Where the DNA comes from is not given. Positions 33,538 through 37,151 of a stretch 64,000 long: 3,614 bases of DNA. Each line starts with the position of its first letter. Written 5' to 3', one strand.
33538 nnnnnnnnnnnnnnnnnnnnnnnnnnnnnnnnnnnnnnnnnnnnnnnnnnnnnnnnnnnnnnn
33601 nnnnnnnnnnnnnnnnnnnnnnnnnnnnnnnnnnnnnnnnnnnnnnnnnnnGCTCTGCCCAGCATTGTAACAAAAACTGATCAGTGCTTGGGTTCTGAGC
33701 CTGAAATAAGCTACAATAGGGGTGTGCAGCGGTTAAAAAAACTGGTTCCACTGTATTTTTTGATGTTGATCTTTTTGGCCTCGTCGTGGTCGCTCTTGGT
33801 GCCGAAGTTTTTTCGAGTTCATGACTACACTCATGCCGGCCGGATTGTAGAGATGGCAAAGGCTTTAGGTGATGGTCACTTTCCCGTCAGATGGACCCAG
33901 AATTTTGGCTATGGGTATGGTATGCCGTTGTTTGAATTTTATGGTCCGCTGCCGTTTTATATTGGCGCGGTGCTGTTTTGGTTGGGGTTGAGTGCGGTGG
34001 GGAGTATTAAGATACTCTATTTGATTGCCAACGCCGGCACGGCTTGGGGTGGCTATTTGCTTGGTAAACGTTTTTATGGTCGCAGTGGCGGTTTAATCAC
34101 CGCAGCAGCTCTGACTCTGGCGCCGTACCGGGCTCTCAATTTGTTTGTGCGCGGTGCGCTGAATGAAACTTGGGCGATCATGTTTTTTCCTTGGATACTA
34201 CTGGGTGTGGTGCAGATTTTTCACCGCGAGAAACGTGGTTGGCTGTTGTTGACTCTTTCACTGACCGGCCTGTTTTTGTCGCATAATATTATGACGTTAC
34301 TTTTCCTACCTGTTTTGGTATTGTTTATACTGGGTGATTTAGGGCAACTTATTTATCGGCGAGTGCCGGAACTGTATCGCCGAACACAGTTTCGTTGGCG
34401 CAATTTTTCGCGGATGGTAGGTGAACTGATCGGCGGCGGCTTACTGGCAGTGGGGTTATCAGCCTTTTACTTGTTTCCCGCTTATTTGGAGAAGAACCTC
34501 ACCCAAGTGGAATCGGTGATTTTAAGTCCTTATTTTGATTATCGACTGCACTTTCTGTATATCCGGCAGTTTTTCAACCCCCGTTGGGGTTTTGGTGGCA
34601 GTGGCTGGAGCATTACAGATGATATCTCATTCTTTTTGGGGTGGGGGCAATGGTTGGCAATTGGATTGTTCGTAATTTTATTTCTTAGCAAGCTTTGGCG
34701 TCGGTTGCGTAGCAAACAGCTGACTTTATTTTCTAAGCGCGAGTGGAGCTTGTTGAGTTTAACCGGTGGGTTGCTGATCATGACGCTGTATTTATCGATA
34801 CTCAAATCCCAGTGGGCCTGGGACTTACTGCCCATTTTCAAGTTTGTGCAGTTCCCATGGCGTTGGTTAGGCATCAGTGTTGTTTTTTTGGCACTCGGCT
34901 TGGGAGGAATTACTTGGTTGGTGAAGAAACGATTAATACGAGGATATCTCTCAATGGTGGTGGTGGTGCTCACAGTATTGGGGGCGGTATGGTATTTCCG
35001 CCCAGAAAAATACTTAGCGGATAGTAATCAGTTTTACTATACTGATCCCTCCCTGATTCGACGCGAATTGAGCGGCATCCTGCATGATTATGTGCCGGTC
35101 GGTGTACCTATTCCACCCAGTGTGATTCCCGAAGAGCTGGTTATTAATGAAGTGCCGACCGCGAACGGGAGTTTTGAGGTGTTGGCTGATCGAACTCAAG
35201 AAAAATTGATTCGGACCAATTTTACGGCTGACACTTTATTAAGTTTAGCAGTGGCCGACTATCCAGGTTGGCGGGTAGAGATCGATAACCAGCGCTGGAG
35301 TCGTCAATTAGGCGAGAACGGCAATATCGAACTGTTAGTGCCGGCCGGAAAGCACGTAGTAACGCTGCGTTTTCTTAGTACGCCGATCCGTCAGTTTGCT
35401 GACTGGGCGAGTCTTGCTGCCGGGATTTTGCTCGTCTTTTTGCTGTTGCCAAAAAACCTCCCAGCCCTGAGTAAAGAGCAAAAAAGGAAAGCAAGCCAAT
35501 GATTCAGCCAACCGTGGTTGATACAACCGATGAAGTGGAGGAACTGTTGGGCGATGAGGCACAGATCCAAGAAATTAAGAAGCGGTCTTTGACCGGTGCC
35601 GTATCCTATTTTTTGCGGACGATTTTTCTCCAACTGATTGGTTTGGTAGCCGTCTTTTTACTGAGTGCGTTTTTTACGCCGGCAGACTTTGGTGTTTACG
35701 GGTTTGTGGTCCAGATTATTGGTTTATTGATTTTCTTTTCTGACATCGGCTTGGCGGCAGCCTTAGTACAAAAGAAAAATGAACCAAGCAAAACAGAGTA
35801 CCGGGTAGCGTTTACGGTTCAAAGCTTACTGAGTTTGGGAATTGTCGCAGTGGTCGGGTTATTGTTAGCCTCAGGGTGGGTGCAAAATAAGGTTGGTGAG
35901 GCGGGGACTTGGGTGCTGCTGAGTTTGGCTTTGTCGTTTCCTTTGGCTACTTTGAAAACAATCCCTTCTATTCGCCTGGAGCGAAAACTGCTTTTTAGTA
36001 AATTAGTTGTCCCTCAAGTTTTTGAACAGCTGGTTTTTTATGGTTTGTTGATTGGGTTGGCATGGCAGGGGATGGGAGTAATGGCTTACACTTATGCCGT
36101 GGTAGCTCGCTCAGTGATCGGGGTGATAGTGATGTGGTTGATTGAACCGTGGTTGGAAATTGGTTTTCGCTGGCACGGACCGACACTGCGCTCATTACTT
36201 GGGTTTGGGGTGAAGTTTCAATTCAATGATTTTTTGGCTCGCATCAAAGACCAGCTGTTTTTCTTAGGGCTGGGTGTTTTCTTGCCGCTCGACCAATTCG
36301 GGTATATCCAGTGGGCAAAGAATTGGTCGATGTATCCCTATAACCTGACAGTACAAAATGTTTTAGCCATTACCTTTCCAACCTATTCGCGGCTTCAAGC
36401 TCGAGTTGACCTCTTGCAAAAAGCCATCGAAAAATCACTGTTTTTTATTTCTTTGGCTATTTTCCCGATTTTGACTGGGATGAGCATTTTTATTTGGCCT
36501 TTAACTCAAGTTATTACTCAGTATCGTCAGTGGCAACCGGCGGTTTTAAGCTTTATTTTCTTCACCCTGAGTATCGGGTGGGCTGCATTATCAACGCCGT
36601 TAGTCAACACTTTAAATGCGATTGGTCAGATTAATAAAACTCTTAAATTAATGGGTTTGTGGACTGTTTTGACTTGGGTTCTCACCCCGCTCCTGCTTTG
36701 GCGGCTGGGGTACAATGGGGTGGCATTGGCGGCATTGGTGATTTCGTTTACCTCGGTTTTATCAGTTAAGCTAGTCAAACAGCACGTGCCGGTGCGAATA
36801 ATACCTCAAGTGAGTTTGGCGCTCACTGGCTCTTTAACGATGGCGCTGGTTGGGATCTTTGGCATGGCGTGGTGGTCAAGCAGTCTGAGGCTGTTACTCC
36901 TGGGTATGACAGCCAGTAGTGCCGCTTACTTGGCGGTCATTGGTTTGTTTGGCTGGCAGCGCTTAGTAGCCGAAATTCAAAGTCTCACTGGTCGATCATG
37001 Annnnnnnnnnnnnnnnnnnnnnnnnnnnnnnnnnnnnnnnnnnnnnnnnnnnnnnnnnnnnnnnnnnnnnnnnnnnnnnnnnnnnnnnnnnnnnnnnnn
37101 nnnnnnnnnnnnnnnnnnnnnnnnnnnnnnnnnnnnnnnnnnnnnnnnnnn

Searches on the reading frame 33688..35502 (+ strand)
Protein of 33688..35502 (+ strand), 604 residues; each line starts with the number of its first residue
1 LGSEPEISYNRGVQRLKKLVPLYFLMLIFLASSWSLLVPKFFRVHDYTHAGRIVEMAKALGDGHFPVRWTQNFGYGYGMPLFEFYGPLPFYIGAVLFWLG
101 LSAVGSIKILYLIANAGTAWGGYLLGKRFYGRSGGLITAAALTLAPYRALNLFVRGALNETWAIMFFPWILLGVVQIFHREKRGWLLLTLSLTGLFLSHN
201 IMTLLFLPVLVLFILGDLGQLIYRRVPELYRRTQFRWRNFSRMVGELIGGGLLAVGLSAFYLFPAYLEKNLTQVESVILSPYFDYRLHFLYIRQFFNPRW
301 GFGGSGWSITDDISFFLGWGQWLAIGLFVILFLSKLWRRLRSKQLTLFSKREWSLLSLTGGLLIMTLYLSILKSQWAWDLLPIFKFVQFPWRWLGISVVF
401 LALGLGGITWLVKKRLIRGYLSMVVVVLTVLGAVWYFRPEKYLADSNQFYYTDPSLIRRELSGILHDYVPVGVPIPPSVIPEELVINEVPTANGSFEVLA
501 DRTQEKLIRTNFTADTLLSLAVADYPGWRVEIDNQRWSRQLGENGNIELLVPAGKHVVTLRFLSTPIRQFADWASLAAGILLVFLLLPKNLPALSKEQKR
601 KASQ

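Call 5: search_protein_families(library=pfam, proteins=[window:33688-35502:+], max_evalue=0.001)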
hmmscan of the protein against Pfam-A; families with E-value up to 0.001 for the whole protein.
window:33688-35502:+ (604 aa): 2 families
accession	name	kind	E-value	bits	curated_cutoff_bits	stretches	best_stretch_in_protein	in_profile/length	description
PF09586.16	YfhO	-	2.5e-06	26.6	28.5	0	511-563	769-824/835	Bacterial membrane protein YfhO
PF10131.15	PTPS_related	-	8.7e-05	21.6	26.4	1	82-443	1-313/621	6-pyruvoyl-tetrahydropterin synthase related domain; membrane protein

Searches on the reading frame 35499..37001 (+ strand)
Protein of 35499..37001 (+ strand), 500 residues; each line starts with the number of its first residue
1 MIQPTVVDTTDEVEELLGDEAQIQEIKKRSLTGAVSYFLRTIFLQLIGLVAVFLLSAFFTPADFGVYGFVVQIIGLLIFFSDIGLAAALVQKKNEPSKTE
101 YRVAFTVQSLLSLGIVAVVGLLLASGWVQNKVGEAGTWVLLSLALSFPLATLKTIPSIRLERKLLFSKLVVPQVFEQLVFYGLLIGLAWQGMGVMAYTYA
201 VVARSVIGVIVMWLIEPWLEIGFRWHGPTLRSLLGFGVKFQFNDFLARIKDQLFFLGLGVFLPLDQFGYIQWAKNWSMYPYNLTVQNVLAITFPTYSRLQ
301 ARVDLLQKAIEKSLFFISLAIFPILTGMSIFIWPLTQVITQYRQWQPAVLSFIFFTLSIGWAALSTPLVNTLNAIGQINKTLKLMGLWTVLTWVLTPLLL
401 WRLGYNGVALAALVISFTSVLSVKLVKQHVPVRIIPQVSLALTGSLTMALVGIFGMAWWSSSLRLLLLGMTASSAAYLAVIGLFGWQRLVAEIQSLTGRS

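Call 6: search_protein_families(library=pfam, proteins=[window:35499-37001:+], max_evalue=0.001)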
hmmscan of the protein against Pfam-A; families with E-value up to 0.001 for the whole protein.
window:35499-37001:+ (500 aa): 2 families
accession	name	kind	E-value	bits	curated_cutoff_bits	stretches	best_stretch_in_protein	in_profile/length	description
PF13440.11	Polysacc_synt_3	-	4e-41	141.6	23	1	55-349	2-292/293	Polysaccharide biosynthesis protein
PF01943.22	Polysacc_synt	-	1.6e-14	54.4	28.2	1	31-300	2-274/274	Polysaccharide biosynthesis protein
